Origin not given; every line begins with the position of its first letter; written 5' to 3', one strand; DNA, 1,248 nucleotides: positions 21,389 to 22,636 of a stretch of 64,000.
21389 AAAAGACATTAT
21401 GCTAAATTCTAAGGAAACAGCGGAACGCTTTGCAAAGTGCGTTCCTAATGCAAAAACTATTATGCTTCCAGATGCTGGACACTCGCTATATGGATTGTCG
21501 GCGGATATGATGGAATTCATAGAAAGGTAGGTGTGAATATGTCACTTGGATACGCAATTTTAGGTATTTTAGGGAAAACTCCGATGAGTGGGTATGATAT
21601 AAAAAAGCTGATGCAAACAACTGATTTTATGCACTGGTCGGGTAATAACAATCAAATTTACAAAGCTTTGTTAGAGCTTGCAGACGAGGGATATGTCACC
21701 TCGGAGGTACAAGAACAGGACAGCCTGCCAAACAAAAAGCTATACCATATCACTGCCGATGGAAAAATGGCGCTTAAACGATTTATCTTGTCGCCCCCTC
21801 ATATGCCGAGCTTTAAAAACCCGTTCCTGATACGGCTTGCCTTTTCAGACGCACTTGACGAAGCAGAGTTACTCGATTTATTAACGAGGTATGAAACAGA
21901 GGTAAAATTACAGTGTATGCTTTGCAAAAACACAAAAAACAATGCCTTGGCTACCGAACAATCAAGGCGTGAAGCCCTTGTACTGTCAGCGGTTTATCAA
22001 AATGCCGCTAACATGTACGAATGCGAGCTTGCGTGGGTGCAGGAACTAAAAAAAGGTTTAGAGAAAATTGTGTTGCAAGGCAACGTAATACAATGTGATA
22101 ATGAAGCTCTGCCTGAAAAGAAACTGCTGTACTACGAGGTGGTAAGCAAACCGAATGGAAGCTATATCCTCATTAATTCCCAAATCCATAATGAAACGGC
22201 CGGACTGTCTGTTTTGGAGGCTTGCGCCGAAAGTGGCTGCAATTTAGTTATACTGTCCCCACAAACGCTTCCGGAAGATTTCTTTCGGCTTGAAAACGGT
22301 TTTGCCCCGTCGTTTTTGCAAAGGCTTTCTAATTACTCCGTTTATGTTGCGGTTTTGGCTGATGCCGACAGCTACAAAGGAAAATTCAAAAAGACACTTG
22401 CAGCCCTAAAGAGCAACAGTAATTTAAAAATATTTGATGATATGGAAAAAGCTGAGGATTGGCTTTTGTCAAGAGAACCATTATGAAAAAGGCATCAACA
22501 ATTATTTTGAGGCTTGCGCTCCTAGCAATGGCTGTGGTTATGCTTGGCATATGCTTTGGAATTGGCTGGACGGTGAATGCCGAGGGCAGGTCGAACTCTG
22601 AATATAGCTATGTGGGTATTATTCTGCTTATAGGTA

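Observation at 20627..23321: Translationally coupled operon: hydrolase, PadR::DUF4180 fusion, DUF2975 membrane protein, free DUF4180 protein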

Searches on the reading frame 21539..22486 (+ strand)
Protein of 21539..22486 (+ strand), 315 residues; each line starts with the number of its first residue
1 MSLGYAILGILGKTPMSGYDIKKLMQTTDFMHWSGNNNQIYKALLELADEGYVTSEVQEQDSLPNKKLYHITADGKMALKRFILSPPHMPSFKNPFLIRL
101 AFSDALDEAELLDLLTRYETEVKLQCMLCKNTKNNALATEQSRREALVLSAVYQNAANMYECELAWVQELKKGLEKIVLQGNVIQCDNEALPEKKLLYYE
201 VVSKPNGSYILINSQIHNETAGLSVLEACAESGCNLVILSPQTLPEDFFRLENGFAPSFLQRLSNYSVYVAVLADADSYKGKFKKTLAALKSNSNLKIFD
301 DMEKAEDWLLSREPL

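Call 3: search_protein_families(library=pfam, proteins=[window:21539-22486:+], max_evalue=1)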
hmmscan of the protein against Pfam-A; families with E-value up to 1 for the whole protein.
window:21539-22486:+ (315 aa): 6 families
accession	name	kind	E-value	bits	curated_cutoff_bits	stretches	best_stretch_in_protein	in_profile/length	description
PF13788.11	DUF4180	-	2.9e-14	53.4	25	1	214-309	14-112/112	Domain of unknown function (DUF4180)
PF03551.20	PadR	-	4.5e-14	52.6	27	1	7-80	1-74/75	Transcriptional regulator PadR-like family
PF10400.15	Vir_act_alpha_C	-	1.5e-05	26.1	22.4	1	93-174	2-77/78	Virulence activator alpha C-term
PF22194.2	F-93_WHD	-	0.00015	22.2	28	1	34-75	26-62/62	F-93, winged-helix domain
PF04458.17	DUF505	-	0.032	13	28.7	1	22-80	349-404/622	Protein of unknown function (DUF505)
PF05163.17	DinB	-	0.12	12.8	23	0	28-72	7-50/165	DinB family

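Call 4: search_protein_families(library=ncbifam, proteins=[window:21539-22486:+], max_evalue=1)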
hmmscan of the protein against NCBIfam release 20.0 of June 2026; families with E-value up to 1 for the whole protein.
window:21539-22486:+ (315 aa): 6 families
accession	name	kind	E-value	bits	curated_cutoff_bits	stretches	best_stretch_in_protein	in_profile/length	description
TIGR03433.1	padR_acidobact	paralog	4e-08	33.3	101.8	1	6-80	8-82/101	PadR family transcriptional regulator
NF006931.0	PRK09416.1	equivalog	4.1e-05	23.7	112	1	6-82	47-118/135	PadR family transcriptional regulator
TIGR02719.1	repress_PhaQ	equivalog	0.015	15.6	139.35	1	17-82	39-102/138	poly-beta-hydroxybutyrate-responsive repressor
TIGR00230.1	sfsA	equivalog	0.044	13.1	126.45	1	174-221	43-90/234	DNA/RNA nuclease SfsA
NF053635.1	TransRegRv3488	equivalog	0.091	13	140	1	39-81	42-83/98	Rv3488 family transcriptional regulator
NF047496.1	HK_LIC11548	equivalog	0.092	11.5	750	1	99-222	114-234/589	LIC_11548 family sensor histidine kinase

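Call 9: find_homologous_proteins(query=window:21539-22486:+, max_evalue=0.00001)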
Query window:21539-22486:+ (315 aa): 275 proteins with E <= 0.00001 among 5045 candidates; the best 120 are listed.
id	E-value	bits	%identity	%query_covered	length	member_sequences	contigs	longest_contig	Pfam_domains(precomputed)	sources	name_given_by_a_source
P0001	5.4e-206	701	100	100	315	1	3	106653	PF03551.21,PF13788.12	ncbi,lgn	-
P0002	1.2e-69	253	42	98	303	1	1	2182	PF03551.21,PF13788.12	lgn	-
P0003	2.3e-69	252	43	98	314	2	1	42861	PF03551.21,PF10400.16,PF13788.12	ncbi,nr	ncbi:MAG: hypothetical protein K0S47_2799 [Herbinix sp.]|nr:hypothetical protein [Herbinix sp.]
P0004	3.1e-68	248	42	99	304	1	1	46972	PF03551.21,PF10400.16,PF13788.12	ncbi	-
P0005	2.7e-67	245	41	99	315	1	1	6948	PF03551.21,PF13788.12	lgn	-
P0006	7.6e-67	244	42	98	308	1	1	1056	PF03551.21,PF13788.12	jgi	jgi:DNA-binding PadR family transcriptional regulator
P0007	3.5e-66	242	41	99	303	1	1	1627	PF03551.21,PF10400.16,PF13788.12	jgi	jgi:PadR family transcriptional regulator, regulatory protein AphA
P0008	4.3e-66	241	41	99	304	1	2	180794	PF03551.21,PF10400.16,PF13788.12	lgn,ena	-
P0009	6.9e-66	241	42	98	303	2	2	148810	PF03551.21,PF13788.12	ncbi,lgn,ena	-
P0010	8.9e-66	240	41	99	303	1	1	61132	PF03551.21,PF13788.12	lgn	-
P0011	9.1e-66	240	41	99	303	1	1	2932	PF03551.21,PF10400.16,PF13788.12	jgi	jgi:PadR family transcriptional regulator, regulatory protein AphA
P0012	1.8e-65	239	43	98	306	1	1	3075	PF03551.21,PF10400.16,PF13788.12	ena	-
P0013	3.3e-65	238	41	99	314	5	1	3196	PF03551.21,PF10400.16,PF13788.12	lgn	-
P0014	3.8e-65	238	42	98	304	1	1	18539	PF03551.21,PF13788.12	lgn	-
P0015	4.6e-65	238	41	98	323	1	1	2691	PF03551.21,PF10400.16,PF13788.12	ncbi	-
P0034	3.3e-63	232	41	99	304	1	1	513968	PF03551.21,PF10400.16,PF13788.12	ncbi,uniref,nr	ncbi:transcriptional regulator PadR-like family protein [Oxobacter pfennigii]|uniref:Transcriptional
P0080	1.1e-57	214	40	98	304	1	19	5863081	PF03551.21,PF13788.12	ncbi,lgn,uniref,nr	ncbi:putative transcriptional regulator [Desulfosporosinus orientis DSM 765]|uniref:Putative transcr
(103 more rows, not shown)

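Call 10: find_encoding_contigs(protein=P0001, flank=6000, max_places=3)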
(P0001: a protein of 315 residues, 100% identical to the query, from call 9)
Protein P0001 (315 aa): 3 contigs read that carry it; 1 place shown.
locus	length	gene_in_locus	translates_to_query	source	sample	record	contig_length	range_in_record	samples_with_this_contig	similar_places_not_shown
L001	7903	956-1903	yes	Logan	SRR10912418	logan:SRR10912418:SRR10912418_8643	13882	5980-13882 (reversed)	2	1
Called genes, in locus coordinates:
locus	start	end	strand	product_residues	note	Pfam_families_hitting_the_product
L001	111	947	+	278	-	PF03096:Ndr, PF00561:Abhydrolase_1, PF12146:Hydrolase_4 (faint), PF12697:Abhydrolase_6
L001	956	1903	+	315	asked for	PF03551:PadR, PF13788:DUF4180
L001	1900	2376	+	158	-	PF11188:DUF2975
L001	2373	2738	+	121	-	PF13788:DUF4180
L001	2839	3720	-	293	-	PF01937:ARMT1-like_dom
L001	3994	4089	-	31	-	-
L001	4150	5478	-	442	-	PF02463:SMC_N (weak), PF13304:AAA_21 (faint), PF00005:ABC_tran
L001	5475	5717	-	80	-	PF00005:ABC_tran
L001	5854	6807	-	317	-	PF00480:ROK, PF01869:BcrAD_BadFG (faint)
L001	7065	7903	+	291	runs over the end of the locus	PF02645:DegV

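Call 11: find_encoding_contigs(protein=P0034, flank=6000, max_places=2)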
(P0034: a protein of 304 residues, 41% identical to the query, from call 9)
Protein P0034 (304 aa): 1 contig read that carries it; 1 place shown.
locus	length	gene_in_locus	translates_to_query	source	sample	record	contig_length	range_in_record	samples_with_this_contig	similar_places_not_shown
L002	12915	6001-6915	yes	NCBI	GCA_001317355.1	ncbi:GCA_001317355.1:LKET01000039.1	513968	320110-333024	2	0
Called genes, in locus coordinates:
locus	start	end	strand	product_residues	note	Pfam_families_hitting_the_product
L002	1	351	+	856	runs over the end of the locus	PF25873:WHD_MalT, PF00196:GerE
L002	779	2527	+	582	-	PF12729:4HB_MCP_1, PF00672:HAMP (weak), PF18947:HAMP_2 (faint), PF00015:MCPsignal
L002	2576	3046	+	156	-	PF01584:CheW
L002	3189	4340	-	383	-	PF00465:Fe-ADH, PF13685:Fe-ADH_2, PF25137:ADH_Fe_C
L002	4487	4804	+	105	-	PF06865:Ppnp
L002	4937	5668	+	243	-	PF01209:Ubie_methyltran, PF13489:Methyltransf_23, PF01728:FtsJ, PF02353:CMAS, PF08003:Methyltransf_9, PF13649:Methyltransf_25, PF13847:Methyltransf_31, PF08241:Methyltransf_11, +3 more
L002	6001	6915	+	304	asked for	PF03551:PadR, PF10400:Vir_act_alpha_C (faint), PF13788:DUF4180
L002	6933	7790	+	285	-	PF03096:Ndr, PF00561:Abhydrolase_1, PF12146:Hydrolase_4, PF12697:Abhydrolase_6, PF01738:DLH (faint)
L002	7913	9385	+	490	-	PF12801:Fer4_5, PF00037:Fer4 (faint), PF12837:Fer4_6 (faint), PF12838:Fer4_7 (faint), PF13237:Fer4_10 (weak), PF13187:Fer4_9, PF00970:FAD_binding_6, PF00175:NAD_binding_1, +2 more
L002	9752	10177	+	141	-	PF08818:DUF1801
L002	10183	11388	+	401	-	PF00291:PALP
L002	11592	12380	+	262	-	PF01012:ETF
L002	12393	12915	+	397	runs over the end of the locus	PF00037:Fer4 (faint), PF12837:Fer4_6 (weak), PF12838:Fer4_7 (faint), PF13187:Fer4_9 (weak), PF13237:Fer4_10 (faint), PF13484:Fer4_16 (faint), PF01012:ETF, PF00766:ETF_alpha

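Call 12: find_encoding_contigs(protein=P0080, flank=6000, max_places=2)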
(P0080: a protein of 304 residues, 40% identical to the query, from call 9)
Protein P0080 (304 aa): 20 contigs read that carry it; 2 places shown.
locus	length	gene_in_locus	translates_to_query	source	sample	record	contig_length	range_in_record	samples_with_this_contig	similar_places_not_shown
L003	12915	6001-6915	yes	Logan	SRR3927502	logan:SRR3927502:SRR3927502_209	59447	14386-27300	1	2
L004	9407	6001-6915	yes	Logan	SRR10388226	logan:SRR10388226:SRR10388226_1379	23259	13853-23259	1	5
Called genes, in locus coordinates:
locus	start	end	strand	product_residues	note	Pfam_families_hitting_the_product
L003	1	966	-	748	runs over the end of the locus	PF01315:Ald_Xan_dh_C, PF02738:MoCoBD_1, PF20256:MoCoBD_2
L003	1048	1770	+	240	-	PF01987:AIM24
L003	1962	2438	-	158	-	PF00583:Acetyltransf_1, PF13673:Acetyltransf_10, PF13508:Acetyltransf_7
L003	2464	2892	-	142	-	PF13420:Acetyltransf_4 (weak), PF13673:Acetyltransf_10, PF00583:Acetyltransf_1, PF13508:Acetyltransf_7, PF08445:FR47 (weak)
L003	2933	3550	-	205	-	PF13302:Acetyltransf_3 (weak), PF13420:Acetyltransf_4, PF00583:Acetyltransf_1, PF13673:Acetyltransf_10 (weak), PF13508:Acetyltransf_7 (weak)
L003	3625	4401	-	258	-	-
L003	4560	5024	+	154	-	PF01047:MarR, PF12802:MarR_2, PF13412:HTH_24 (weak), PF13463:HTH_27 (weak)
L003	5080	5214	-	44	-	-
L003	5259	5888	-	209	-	PF01209:Ubie_methyltran, PF02353:CMAS (weak), PF03848:TehB (weak), PF13489:Methyltransf_23, PF13847:Methyltransf_31, PF08241:Methyltransf_11, PF08242:Methyltransf_12, PF13649:Methyltransf_25, +3 more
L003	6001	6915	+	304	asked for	PF03551:PadR, PF13788:DUF4180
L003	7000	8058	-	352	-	PF00892:EamA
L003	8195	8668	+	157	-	-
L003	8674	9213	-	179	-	PF00583:Acetyltransf_1, PF13673:Acetyltransf_10, PF13508:Acetyltransf_7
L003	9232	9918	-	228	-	-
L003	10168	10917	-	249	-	-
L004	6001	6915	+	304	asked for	PF03551:PadR, PF13788:DUF4180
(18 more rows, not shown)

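Call 14: find_related_loci(query=A1, collection=genome_contigs, flank=8000)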
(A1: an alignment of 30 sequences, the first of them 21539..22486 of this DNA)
Query A1 (315 aa) in genome_contigs; peptide patterns used: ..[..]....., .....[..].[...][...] (x = any residue, [..] = any of these).
331 stretches matched a pattern; 293 encode a relative of the query (tblastn E <= 1e-3); the best 80 are kept; 80 distinct loci.
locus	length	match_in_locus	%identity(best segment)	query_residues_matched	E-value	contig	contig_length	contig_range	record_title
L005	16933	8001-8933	43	1-310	6e-76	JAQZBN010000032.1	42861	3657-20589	MAG: Herbinix sp. isolate L_E1_T20_C_bin.107 scaffold_1081, whole genome shotgun sequence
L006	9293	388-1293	42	1-310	5e-74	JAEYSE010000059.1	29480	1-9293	MAG: Bacillota bacterium isolate OH_CBB_85 k127_984746, whole genome shotgun sequence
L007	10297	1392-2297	41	1-311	4e-74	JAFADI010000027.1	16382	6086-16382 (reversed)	MAG: Bacillota bacterium isolate OH_SBB_72 k127_451882, whole genome shotgun sequence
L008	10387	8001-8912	41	1-311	6e-73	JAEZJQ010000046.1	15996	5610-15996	MAG: Bacillota bacterium isolate OH_CDB_241 k127_226152, whole genome shotgun sequence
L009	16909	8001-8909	40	1-310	4e-72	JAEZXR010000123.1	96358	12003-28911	MAG: Bacillota bacterium isolate OH_PFB_209 k127_604474, whole genome shotgun sequence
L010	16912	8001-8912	40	1-311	8e-72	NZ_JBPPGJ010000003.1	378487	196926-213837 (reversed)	Gorillibacterium sp. sgz5001074 Scaffold3, whole genome shotgun sequence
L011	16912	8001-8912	39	1-310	1e-71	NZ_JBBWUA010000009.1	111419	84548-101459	Desulfitobacterium sp. THU1 Unigene9, whole genome shotgun sequence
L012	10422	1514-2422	41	1-311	2e-71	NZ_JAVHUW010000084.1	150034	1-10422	Candidatus Desulfosporosinus nitrosoreducens strain PR k141_3118, whole genome shotgun sequence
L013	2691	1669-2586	41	1-310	1e-72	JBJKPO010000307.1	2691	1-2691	MAG: Bacillota bacterium isolate Bin_124 S1Ck127_1539947_flag_1_multi_6.0000_len_2691, whole genome shotgun sequence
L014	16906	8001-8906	41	1-310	5e-71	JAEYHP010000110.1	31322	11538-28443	MAG: Bacillota bacterium isolate OH_HFB_328 k127_414572, whole genome shotgun sequence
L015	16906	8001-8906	41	1-310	1e-69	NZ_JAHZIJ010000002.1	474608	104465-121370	Paenibacillus oenotherae strain DT7-4 NODE_2_length_474608_cov_19.5003_ID_629, whole genome shotgun sequence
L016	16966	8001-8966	37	1-313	2e-69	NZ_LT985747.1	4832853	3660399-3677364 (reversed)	Paenibacillus faecalis strain Marseille-P3787, whole genome shotgun sequence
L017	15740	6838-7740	40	1-310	5e-69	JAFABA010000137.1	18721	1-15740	MAG: Bacillota bacterium isolate OH_SBB_106 k127_333362, whole genome shotgun sequence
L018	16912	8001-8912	39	1-310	3e-69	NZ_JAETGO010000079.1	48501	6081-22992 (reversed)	Sporosalibacterium faouarense strain SOL3f37 335, whole genome shotgun sequence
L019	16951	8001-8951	39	1-311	6e-69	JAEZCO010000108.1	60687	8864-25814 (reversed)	MAG: Bacillota bacterium isolate OH_CBrB_255 k127_4100089, whole genome shotgun sequence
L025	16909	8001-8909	39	1-309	4e-68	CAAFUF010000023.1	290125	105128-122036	MAG TPA_asm: Paenibacillaceae bacterium, isolate HGM11183, WGS project CAAFUF010000000 data, contig: SRS311478_6_k119_42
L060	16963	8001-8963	37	1-311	9e-64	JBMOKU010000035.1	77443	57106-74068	MAG: Bacillota bacterium isolate Betzabe_MAG006 MAG006_35, whole genome shotgun sequence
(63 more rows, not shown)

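Call 42: predict_structure(alignment_id=A1)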
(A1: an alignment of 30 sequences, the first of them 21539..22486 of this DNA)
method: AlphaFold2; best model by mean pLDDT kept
length: 315 residues; sequences in the alignment: 30
mean_pLDDT: 80.5   pTM: 0.60
mean pLDDT of the five models: 80.5, 80.4, 80.0, 78.8, 78.3
residues with pLDDT >= 90: 83; 70-90: 172; 50-70: 46; < 50: 14
segments of 3 or more residues with pLDDT < 50: 182-194
pLDDT, mean of each block of 10 residues (from residue 1): 85 91 82 74 95 91 84 93 75 73 82 86 85 69 86 89 90 75 40 61 90 82 82 88 80 74 84 79 67 78 92 68
secondary structure, 60 per line:
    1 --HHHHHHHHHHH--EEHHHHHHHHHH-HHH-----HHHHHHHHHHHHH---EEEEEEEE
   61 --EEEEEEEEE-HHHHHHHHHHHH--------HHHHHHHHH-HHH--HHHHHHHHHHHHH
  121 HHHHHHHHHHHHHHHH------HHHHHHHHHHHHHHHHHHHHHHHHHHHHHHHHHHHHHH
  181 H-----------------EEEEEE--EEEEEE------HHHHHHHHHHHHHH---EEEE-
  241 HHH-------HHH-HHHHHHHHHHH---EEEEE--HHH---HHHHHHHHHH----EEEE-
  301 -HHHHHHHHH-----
elements in order: H3-13 H18-27 H37-49 E53-60 E63-71 H73-84 H93-101 H108-136 H143-181 E199-204 E207-212 H219-232 E236-239 H255-265 E269-273 H282-291 E296-299 H302-310

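Call 44: search_solved_structures(query=A1, max_evalue=0.01)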
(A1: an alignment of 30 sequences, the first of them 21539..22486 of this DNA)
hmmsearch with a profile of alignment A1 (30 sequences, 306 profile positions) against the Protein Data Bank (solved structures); distinct sequences matched with E-value up to 0.01: 17.
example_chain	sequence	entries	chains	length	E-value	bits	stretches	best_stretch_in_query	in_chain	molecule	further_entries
3l9f_A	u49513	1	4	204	4.4e-24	88.4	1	6-117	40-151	Putative uncharacterized protein smu.1604c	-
5x11_A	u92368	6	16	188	2.1e-21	79.7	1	3-117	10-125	Transcriptional regulator | PadR family transcriptional regulator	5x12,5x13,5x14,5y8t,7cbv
1yg2_A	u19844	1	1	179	3.6e-21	78.9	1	1-175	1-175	gene activator AphA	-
6jyi_A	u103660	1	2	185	2.8e-18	69.4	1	7-115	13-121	Transcriptional repressor PadR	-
8ioi_A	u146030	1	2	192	5.4e-16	61.8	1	1-86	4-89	PadR family transcriptional regulator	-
6lg2_A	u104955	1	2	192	1.1e-09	41.1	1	1-169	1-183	Predicted transcriptional regulators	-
5z7b_A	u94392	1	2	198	1.2e-09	41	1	1-169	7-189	PadR family transcriptional regulator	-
3hhh_A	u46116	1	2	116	1.5e-07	34.1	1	7-94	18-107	Transcriptional regulator, PadR family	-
4esb_A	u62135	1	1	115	4.6e-07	32.5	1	6-86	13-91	Transcriptional regulator, PadR family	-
8jxk_A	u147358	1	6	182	1.3e-06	31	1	3-171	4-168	Conserved protein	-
2esh_A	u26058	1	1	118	5.6e-06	29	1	6-89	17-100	conserved hypothetical protein TM0937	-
4esf_A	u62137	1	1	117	0.0002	23.9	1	3-81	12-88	PadR-like transcriptional regulator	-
6abt_B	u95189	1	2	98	0.00029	23.3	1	6-80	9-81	PadR family transcriptional regulator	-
6abq_B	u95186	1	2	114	0.00044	22.7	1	6-80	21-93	PadR family transcriptional regulator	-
3elk_A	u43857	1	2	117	0.00076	22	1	4-80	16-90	Putative transcriptional regulator TA0346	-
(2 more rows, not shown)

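Call 53: list_cluster_members(proteins=[P0001, P0121, P0218])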
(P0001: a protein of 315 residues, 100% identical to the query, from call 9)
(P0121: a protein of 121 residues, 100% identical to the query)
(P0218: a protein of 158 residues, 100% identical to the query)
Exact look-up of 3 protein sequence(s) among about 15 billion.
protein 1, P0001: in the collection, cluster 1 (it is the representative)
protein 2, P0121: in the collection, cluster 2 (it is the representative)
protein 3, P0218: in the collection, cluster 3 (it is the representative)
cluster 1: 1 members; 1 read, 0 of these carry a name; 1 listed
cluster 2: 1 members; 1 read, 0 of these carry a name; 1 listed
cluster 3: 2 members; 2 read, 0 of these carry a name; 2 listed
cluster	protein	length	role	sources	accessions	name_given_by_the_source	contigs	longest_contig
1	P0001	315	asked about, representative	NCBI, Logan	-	-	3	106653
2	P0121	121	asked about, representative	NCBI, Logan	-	-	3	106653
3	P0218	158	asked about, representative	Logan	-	-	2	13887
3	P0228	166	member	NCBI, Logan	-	-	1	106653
